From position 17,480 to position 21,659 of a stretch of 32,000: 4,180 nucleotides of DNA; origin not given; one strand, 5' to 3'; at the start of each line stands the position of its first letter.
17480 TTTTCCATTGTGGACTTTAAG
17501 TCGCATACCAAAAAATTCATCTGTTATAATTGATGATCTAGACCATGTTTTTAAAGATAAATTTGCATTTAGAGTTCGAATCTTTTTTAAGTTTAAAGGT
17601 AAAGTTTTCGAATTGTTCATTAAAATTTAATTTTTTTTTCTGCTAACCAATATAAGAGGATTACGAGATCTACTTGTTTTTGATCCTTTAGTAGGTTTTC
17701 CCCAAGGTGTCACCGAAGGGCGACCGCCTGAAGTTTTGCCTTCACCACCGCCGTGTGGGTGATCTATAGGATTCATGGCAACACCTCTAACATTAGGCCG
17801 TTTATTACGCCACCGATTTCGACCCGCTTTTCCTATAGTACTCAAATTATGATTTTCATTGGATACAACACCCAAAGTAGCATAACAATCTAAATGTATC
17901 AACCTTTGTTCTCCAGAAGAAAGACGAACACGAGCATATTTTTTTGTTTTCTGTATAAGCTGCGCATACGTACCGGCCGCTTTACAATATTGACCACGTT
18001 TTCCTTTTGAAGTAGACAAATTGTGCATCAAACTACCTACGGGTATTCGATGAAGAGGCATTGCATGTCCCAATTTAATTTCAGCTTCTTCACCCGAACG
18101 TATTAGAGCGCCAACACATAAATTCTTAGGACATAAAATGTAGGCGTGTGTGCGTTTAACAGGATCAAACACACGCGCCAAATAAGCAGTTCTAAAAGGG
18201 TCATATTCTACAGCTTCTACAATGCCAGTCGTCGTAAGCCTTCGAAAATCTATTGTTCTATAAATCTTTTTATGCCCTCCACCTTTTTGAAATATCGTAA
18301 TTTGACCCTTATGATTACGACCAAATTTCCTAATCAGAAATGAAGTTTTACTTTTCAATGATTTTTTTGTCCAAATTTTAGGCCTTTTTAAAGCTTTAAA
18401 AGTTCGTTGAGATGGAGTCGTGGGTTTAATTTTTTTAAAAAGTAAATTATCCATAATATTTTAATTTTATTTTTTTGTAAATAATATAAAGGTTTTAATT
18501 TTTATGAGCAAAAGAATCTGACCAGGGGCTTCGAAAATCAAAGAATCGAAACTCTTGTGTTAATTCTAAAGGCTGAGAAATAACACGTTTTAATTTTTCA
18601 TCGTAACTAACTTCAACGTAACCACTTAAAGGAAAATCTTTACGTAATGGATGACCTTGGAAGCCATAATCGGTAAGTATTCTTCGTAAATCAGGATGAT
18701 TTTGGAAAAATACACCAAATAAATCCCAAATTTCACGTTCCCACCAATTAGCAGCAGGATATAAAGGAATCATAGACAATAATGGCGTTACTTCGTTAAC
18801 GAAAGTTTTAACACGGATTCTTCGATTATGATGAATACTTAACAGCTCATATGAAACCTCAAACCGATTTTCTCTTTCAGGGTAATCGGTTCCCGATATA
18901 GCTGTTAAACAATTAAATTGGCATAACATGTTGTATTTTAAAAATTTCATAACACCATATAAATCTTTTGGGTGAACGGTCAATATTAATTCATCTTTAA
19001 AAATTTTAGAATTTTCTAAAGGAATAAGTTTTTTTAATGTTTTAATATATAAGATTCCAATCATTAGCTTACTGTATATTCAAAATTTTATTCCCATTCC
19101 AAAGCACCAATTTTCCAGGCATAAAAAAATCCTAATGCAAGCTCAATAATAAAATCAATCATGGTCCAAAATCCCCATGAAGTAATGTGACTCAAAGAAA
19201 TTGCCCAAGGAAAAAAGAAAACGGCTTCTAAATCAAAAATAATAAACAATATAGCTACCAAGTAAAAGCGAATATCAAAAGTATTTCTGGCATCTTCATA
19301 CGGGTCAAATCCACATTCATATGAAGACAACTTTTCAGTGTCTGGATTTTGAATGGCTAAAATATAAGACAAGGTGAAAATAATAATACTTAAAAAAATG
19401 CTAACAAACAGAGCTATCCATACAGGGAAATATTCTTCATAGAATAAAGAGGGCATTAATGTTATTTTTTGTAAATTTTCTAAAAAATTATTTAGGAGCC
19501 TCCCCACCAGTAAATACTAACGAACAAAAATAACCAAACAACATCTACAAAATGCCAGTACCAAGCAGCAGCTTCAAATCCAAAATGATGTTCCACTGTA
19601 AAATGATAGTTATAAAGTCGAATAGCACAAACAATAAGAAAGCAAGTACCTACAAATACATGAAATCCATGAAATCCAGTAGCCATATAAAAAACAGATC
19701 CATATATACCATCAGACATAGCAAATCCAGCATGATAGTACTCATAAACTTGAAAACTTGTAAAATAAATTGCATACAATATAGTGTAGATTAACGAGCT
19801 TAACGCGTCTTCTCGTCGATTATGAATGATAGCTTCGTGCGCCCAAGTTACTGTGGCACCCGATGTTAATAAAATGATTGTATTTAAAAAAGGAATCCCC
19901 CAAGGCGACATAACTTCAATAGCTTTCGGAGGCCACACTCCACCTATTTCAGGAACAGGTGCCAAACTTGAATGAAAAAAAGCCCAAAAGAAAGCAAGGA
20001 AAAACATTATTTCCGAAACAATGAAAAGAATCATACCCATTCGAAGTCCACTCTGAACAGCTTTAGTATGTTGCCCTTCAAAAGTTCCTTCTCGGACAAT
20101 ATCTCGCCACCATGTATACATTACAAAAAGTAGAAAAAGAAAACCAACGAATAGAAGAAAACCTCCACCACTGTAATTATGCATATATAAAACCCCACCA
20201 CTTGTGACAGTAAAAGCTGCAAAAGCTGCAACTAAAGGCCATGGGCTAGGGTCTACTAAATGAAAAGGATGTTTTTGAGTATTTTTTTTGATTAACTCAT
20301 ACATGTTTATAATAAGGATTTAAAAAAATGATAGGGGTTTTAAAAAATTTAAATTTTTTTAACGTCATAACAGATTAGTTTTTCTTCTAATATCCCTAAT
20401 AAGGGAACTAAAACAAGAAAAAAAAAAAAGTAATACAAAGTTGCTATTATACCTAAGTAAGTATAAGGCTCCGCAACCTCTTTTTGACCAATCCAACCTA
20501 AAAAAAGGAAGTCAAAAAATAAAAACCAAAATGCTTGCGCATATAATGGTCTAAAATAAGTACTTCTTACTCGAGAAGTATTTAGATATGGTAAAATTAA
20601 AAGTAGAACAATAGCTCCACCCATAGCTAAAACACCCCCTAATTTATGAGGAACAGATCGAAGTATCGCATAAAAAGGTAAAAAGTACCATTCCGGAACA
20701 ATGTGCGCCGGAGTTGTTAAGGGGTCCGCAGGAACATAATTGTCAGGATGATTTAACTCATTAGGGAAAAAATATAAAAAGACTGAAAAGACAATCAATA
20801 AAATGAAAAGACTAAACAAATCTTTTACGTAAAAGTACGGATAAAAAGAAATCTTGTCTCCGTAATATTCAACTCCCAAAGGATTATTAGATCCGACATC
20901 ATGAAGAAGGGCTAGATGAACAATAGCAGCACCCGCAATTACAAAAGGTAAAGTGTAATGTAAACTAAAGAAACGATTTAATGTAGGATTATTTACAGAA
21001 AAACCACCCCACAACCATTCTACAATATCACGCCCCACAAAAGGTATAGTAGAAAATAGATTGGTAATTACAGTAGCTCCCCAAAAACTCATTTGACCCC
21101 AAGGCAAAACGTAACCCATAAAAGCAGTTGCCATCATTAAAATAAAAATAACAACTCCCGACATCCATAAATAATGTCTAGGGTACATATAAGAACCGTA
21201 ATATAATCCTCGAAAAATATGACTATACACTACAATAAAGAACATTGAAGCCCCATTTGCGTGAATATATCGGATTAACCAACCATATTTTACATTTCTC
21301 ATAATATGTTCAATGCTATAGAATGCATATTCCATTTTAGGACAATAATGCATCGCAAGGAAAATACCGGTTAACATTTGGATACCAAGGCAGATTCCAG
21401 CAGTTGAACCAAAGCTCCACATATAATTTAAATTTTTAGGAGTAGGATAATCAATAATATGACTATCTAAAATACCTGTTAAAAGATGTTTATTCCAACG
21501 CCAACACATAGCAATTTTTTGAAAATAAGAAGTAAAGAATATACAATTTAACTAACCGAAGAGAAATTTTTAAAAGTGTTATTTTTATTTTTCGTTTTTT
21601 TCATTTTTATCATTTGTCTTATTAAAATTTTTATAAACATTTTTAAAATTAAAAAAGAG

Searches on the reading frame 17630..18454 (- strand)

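Call 76: search_protein_families(library=pfam, proteins=[window:17630-18454:-], max_evalue=0.001)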
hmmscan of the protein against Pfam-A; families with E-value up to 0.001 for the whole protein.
window:17630-18454:- (275 aa): 2 families
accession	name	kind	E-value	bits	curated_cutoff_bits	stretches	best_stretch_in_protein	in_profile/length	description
PF03947.24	Ribosomal_L2_C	-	1.4e-52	177.5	33.7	1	128-252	2-126/126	Ribosomal Proteins L2, C-terminal domain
PF00181.30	Ribosomal_L2_N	-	1.5e-19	70.3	23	1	45-119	1-76/77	Ribosomal Proteins L2, RNA binding N-terminal domain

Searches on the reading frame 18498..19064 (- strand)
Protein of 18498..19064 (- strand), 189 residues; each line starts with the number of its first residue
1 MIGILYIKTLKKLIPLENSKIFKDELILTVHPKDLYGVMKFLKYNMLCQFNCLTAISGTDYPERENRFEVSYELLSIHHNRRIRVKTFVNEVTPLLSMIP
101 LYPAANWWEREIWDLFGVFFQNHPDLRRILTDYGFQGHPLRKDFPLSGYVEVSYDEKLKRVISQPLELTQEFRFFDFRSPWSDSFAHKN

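Call 76: search_protein_families(library=pfam, proteins=[window:18498-19064:-], max_evalue=0.001)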
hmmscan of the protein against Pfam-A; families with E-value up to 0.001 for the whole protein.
window:18498-19064:- (189 aa): 1 family
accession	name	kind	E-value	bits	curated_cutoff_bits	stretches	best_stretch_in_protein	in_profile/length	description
PF00329.25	Complex1_30kDa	-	1.7e-44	151.8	22.5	1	28-149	1-123/124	Respiratory-chain NADH dehydrogenase, 30 Kd subunit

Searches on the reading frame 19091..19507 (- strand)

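Call 76: search_protein_families(library=pfam, proteins=[window:19091-19507:-], max_evalue=0.001)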
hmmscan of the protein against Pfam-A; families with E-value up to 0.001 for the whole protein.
window:19091-19507:- (139 aa): 1 family
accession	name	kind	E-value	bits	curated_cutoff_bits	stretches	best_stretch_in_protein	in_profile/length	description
PF00507.24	Oxidored_q4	-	1.3e-34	118.8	23.3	1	41-138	2-99/99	NADH-ubiquinone/plastoquinone oxidoreductase, chain 3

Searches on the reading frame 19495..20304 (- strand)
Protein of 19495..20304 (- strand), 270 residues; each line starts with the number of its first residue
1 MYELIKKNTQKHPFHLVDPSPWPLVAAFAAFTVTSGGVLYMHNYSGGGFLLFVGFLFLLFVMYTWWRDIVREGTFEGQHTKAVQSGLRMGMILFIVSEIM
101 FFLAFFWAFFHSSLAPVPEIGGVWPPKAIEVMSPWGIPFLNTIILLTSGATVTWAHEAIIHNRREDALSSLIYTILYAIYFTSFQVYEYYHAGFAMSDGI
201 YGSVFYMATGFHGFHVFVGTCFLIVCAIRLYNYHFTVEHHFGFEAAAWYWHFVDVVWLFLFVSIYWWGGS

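Call 76: search_protein_families(library=pfam, proteins=[window:19495-20304:-], max_evalue=0.001)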
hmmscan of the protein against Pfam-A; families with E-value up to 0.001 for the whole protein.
window:19495-20304:- (270 aa): 1 family
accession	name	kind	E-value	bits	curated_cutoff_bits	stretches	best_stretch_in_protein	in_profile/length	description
PF00510.24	COX3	-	1.4e-115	386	23.8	1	12-268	1-257/258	Cytochrome c oxidase subunit III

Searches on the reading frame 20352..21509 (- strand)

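Call 76: search_protein_families(library=pfam, proteins=[window:20352-21509:-], max_evalue=0.001)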
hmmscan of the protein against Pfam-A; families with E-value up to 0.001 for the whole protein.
window:20352-21509:- (386 aa): 3 families
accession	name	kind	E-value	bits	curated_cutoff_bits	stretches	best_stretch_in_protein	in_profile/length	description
PF00033.24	Cytochrome_B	-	4.1e-79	265.3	27.2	1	19-205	2-188/189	Cytochrome b/b6/petB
PF13631.11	Cytochrom_B_N_2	-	6.3e-43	147.1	27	1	89-255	2-169/169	Cytochrome b(N-terminal)/b6/petB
PF00032.22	Cytochrom_B_C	-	1.1e-39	135.2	20.7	1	260-361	1-102/102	Cytochrome b(C-terminal)/b6/petD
